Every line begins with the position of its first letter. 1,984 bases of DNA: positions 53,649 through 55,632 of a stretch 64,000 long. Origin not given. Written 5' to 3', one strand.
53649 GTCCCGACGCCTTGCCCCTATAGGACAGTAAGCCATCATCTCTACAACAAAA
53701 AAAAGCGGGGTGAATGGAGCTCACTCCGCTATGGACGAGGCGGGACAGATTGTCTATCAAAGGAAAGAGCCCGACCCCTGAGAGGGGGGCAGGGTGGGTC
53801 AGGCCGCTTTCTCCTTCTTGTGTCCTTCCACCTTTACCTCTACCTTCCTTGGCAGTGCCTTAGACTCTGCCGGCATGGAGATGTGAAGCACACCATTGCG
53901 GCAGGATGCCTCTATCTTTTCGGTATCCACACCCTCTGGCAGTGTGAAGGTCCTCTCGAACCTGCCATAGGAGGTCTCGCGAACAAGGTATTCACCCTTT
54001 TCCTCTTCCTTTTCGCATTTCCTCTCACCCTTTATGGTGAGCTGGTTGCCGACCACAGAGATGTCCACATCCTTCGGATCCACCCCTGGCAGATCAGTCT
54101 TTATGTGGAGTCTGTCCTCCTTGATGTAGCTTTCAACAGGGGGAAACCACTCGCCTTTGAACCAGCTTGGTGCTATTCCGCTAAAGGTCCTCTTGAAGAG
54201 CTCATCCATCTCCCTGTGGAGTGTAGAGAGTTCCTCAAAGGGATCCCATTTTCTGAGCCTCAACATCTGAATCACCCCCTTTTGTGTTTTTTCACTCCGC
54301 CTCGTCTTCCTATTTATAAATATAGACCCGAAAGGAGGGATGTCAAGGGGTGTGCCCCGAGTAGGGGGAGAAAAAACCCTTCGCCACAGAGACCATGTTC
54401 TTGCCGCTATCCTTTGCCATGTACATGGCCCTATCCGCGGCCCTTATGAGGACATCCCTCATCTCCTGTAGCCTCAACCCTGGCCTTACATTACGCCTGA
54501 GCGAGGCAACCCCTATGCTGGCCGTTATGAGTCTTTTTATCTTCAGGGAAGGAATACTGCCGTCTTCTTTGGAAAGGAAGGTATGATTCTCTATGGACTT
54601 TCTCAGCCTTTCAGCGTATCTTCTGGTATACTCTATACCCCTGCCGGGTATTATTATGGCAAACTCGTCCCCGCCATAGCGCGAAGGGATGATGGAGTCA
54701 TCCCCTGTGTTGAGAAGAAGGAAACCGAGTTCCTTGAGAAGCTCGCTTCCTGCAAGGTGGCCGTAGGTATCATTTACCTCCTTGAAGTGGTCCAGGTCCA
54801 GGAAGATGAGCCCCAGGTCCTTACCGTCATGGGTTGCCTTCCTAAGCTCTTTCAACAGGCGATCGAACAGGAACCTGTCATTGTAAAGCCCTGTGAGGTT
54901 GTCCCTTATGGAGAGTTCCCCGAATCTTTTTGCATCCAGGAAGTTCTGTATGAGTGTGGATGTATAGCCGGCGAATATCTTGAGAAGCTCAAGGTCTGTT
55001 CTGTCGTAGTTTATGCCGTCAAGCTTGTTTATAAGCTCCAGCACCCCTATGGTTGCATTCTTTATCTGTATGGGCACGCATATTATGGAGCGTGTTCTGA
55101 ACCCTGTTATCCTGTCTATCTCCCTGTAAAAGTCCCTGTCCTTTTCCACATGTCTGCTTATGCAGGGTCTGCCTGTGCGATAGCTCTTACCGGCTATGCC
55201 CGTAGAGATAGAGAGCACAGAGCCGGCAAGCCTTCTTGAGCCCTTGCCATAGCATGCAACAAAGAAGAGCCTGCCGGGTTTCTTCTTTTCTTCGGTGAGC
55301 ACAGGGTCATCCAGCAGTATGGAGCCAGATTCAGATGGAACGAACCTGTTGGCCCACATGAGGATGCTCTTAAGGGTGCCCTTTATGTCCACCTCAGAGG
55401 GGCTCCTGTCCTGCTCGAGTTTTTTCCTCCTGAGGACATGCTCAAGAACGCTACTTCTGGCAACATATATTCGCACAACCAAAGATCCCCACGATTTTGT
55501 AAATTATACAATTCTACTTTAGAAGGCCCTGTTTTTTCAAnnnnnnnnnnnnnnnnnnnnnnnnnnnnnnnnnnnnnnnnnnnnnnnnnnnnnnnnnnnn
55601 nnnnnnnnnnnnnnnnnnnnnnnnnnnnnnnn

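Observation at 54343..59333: Two-subunit cytoplasmic [NiFe] hydrogenase packed against a receiver, histidine kinase and GAF-GGDEF cyclase: candidate H2-sensing module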

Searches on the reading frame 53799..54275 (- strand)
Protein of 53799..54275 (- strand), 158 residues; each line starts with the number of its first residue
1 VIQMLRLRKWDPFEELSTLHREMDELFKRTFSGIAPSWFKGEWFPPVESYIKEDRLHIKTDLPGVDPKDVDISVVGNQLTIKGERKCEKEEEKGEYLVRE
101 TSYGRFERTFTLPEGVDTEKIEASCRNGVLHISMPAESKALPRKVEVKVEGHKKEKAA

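Call 3: search_protein_families(library=pfam, proteins=[window:53799-54275:-], max_evalue=0.01)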
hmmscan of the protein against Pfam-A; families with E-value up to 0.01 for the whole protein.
window:53799-54275:- (158 aa): 2 families
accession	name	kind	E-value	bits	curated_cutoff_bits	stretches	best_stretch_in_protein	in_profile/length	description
PF00011.27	HSP20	-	5.1e-26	91.2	20.8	1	52-147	5-101/102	Hsp20/alpha crystallin family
PF17886.7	ArsA_HSP20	-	1.9e-10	40.6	22.5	1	54-134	2-63/63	HSP20-like domain found in ArsA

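Call 78: search_protein_families(library=ncbifam, proteins=[window:53799-54275:-], max_evalue=0.00001)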
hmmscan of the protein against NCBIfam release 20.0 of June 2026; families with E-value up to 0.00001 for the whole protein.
window:53799-54275:- (158 aa): 5 families
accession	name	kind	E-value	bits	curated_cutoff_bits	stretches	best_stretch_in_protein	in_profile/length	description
NF042420.1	Hsp18_Clos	equivalog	5.2e-20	72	195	1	48-147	46-144/147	heat shock protein Hsp18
NF041799.1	Hsp14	equivalog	2.6e-18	66.1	100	1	39-146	13-114/118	archaeal heat shock protein Hsp14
NF041800.1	Hsp20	equivalog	1.6e-14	53.8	140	1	45-150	74-162/162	archaeal heat shock protein Hsp20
NF008618.0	PRK11597.1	equivalog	6.4e-08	32.6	207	1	44-134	32-119/142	small heat shock chaperone IbpB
NF008013.0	PRK10743.1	equivalog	3.2e-06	27.3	212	1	44-147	34-136/137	small heat shock chaperone IbpA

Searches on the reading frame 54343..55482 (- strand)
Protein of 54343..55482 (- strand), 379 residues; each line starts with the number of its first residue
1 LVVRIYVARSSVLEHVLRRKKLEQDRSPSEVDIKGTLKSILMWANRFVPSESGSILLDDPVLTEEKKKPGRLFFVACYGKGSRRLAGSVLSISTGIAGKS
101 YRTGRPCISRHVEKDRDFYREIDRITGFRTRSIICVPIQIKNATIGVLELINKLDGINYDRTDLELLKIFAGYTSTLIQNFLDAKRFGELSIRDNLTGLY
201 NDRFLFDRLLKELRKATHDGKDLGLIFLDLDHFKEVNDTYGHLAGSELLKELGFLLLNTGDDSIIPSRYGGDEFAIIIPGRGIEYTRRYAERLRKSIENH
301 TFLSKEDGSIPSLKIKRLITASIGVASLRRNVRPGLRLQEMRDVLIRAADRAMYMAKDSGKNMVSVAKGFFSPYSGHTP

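Call 3: search_protein_families(library=pfam, proteins=[window:54343-55482:-], max_evalue=0.01)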
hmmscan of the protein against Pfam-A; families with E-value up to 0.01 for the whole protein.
window:54343-55482:- (379 aa): 4 families
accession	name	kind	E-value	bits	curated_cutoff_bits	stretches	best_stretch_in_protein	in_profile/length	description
PF00990.26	GGDEF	-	2.3e-33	115.7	23.8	1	192-362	2-160/161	Diguanylate cyclase, GGDEF domain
PF13185.12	GAF_2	-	1.2e-12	48.6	28.6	1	32-179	3-136/136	GAF domain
PF01590.32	GAF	-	1.9e-09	38.6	22.4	1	65-172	34-127/133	GAF domain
PF13492.12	GAF_3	-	1.6e-08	35.5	27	1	113-180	62-129/129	GAF domain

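Call 4: search_protein_families(library=ncbifam, proteins=[window:54343-55482:-], max_evalue=0.01)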
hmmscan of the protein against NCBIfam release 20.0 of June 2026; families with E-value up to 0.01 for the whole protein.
window:54343-55482:- (379 aa): 21 families
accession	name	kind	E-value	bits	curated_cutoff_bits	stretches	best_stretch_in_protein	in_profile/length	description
TIGR00254.1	GGDEF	domain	6.3e-39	133.4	37.4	1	190-367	4-167/168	diguanylate cyclase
NF007135.0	PRK09581.1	equivalog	4.1e-36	124.8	474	1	188-366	289-454/457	PleD family two-component system response regulator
NF007380.0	PRK09894.1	equivalog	3.7e-31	108.6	256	1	190-366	128-286/296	diguanylate cyclase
NF038266.1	diguan_SiaD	equivalog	1.3e-30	106.6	290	1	185-363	88-251/252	biofilm regulation diguanylate cyclase SiaD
NF041606.1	dguan_cyc_DgcA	equivalog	1.3e-30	106.5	370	1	133-368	123-340/340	diguanylate cyclase DgcA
NF007423.1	PRK09966.1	equivalog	1.7e-27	96.3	325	1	192-357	240-390/390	diguanylate cyclase DgcN/YfiN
NF047654.1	DiguCycDgcRLepto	equivalog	1.5e-26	93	500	1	169-364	112-293/295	diguanylate cyclase DgcR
NF051473.1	DigCycDgcsShew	equivalog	3.3e-26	92.3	400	1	175-366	116-290/291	diguanylate cyclase DgcS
NF007298.0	PRK09776.1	equivalog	5.7e-26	90.7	1135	1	192-366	685-844/1111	diguanylate cyclase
NF047872.1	GGDEF_GdpS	equivalog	4.1e-23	82.1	400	1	184-365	180-348/355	GGDEF domain-containing protein GdpS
NF011955.1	PRK15426.1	equivalog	4.1e-23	81.4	408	1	193-366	400-560/564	cellulose biosynthesis regulator diguanylate cyclase DgcQ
NF007599.0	PRK10245.1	equivalog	5.8e-22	77.7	402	1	184-367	203-370/371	diguanylate cyclase AdrA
NF007474.0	PRK10060.1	equivalog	6.4e-22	77.5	782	1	185-366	231-394/663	cyclic di-GMP phosphodiesterase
NF045675.1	PhdiestaseDibA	equivalog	3.4e-20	72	980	1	189-363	201-360/623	phosphodiesterase DibA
NF040885.1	diguan_DgcJ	equivalog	5.1e-17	61.8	500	1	189-301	339-447/493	diguanylate cyclase DgcJ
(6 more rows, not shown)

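Call 73: find_homologous_proteins(query=window:54343-55476:-, max_evalue=1e-10)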
Query window:54343-55476:- (377 aa): 4792 proteins with E <= 1e-10 among 8000 candidates; the best 120 are listed.
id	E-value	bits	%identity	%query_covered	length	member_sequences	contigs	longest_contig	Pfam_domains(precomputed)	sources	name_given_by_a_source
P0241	5.2e-246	834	100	100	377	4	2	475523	PF13185.13,PF01590.33,PF13492.13,PF00990.27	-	-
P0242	9.1e-210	714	84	100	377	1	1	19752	PF13185.13,PF01590.33,PF13492.13,PF00990.27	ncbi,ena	-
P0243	2.4e-208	710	82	100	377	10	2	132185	PF13185.13,PF01590.33,PF13492.13,PF00990.27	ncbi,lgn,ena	-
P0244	1.1e-203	694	82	100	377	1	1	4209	PF13185.13,PF01590.33,PF13492.13,PF00990.27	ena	-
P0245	1.2e-139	484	61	98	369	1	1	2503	PF13185.13,PF01590.33,PF13492.13,PF00990.27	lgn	-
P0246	1.1e-137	477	60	98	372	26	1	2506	PF13185.13,PF01590.33,PF13492.13,PF00990.27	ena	-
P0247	1.3e-132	461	59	97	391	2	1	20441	PF13185.13,PF01590.33,PF13492.13,PF00990.27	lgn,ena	-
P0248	3.9e-132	459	57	98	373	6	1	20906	PF13185.13,PF01590.33,PF13492.13,PF00990.27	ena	-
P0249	6.3e-131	455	59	99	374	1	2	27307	PF13185.13,PF01590.33,PF13492.13,PF00990.27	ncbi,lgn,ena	-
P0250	2.6e-130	453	59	97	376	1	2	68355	PF13185.13,PF01590.33,PF13492.13,PF00990.27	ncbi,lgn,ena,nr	ncbi:MAG: sensor domain-containing diguanylate cyclase [Deltaproteobacteria bacterium]|nr:sensor dom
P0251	1.0e-129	451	57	97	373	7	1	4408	PF13185.13,PF01590.33,PF13492.13,PF00990.27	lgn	-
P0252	2.3e-129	450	56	98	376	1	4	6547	PF13185.13,PF01590.33,PF13492.13,PF00990.27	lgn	-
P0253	8.0e-129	448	56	98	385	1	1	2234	PF13185.13,PF01590.33,PF13492.13,PF00990.27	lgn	-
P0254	1.2e-128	448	57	97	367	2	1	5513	PF13185.13,PF01590.33,PF00990.27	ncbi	-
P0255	1.7e-128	447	58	98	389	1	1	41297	PF13185.13,PF01590.33,PF13492.13,PF00990.27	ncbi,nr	ncbi:MAG: GGDEF domain-containing protein [Deltaproteobacteria bacterium]|nr:GGDEF domain-containing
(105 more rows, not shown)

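Call 80: predict_structure(alignment_id=A3)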
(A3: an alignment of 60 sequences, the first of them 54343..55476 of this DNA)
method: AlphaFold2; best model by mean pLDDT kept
length: 377 residues; sequences in the alignment: 60
mean_pLDDT: 82.9   pTM: 0.51
mean pLDDT of the five models: 82.9, 81.2, 81.1, 80.7, 79.7
residues with pLDDT >= 90: 195; 70-90: 123; 50-70: 28; < 50: 31
segments of 3 or more residues with pLDDT < 50: 18-28, 182-196, 373-377
pLDDT, mean of each block of 10 residues (from residue 1): 89 65 45 83 91 89 82 94 93 94 93 91 91 88 93 87 85 65 39 48 86 95 95 79 76 76 83 94 96 91 62 83 97 92 95 94 93 46
secondary structure, 60 per line:
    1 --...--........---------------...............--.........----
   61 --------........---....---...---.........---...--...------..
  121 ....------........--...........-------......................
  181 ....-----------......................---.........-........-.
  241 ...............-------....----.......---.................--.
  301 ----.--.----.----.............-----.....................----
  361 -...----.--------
elements in order: E3-5 H8-15 H31-45 E48-56 E69-76 H80-83 E87-89 H93-101 E105-107 H119-124 E131-138 E141-151 H159-184 H196-217 E221-229 H231-238 H240-255 E263-266 E271-277 H281-297 E318-325 H326-329 H336-356 E362-364

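Call 82: fold_search(model_id=the predicted structure, library=pdb)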
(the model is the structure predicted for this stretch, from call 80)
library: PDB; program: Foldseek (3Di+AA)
matches with E <= 10: 1178; with E <= 0.001: 421
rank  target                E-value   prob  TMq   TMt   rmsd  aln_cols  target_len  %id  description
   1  4zmu_B                1.8e-18  1.00  0.37  0.41  14.4       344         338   23  Dcsbis, a diguanylate cyclase from Pseudomonas aeruginosa (released 2016-05-04)
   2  4zmu_A                1.3e-17  1.00  0.37  0.41  14.9       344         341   22  Dcsbis, a diguanylate cyclase from Pseudomonas aeruginosa (released 2016-05-04)
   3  6et7_A                1.8e-17  1.00  0.37  0.22  18.1       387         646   22  Activated heterodimer of the bacteriophytochrome regulated diguanylyl cyclase variant - S505V A526V - from Idiomarina  (released 2018-06-13)
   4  5llw_B                3.0e-16  1.00  0.37  0.22  18.3       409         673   20  Bacteriophytochrome activated diguanylyl cyclase from Idiomarina species A28L (released 2017-03-15)
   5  5llx_B                4.9e-16  1.00  0.37  0.22  23.4       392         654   19  Bacteriophytochrome activated diguanylyl cyclase from Idiomarina species A28L with GTP bound (released 2017-03-15)
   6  6et7_B                8.9e-16  1.00  0.36  0.22  35.9       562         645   16  Activated heterodimer of the bacteriophytochrome regulated diguanylyl cyclase variant - S505V A526V - from Idiomarina  (released 2018-06-13)
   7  5llw_A                9.5e-16  1.00  0.37  0.22  17.5       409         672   21  Bacteriophytochrome activated diguanylyl cyclase from Idiomarina species A28L (released 2017-03-15)
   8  5llx_A                2.8e-15  1.00  0.37  0.22  22.2       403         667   19  Bacteriophytochrome activated diguanylyl cyclase from Idiomarina species A28L with GTP bound (released 2017-03-15)
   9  5xgb                  5.9e-15  1.00  0.41  0.30  11.5       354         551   23  Crystal structure of the PAS-GGDEF-EAL domain of PA0861 from Pseudomonas aeruginosa (released 2017-12-20)
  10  5xgd                  2.1e-14  1.00  0.41  0.30  11.5       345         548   24  Crystal structure of the PAS-GGDEF-EAL domain of PA0861 from Pseudomonas aeruginosa in complex with GTP (released 2017-12-20)
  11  5xge                  8.1e-14  1.00  0.42  0.30  10.6       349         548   23  Crystal structure of the PAS-GGDEF-EAL domain of PA0861 from Pseudomonas aeruginosa in complex with cyclic di-GMP (released 2017-12-20)
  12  6d9m                  1.2e-13  1.00  0.40  0.46  10.1       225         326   35  T4-Lysozyme fusion to Geobacter GGDEF (released 2019-04-10)
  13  2wb4_B                3.1e-13  1.00  0.39  0.34  10.8       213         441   30  activated diguanylate cyclase PleD in complex with c-di-GMP (released 2010-04-21)
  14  9g86_A                3.3e-13  1.00  0.40  0.34  11.6       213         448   30  Structure of Response regulator PleD in complex with c-diGMP and pppGpp (released 2025-08-06)
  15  3i5c_A                3.3e-13  1.00  0.37  0.68   9.1       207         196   32  Crystal structure of a fusion protein containing the leucine zipper of GCN4 and the GGDEF domain of WspR from Pseudomo (released 2009-08-18)
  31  5w10_A                2.9e-12  1.00  0.36  0.73   7.5       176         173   23  Lcd1 GAF domain in complex with cAMP ligand (released 2017-06-28)
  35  5w10_B                4.5e-12  1.00  0.36  0.73   7.5       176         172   23  Lcd1 GAF domain in complex with cAMP ligand (released 2017-06-28)
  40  5w10_D                6.9e-12  1.00  0.34  0.71   6.9       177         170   24  Lcd1 GAF domain in complex with cAMP ligand (released 2017-06-28)
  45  5w10_C                1.2e-11  1.00  0.34  0.71   6.9       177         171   24  Lcd1 GAF domain in complex with cAMP ligand (released 2017-06-28)
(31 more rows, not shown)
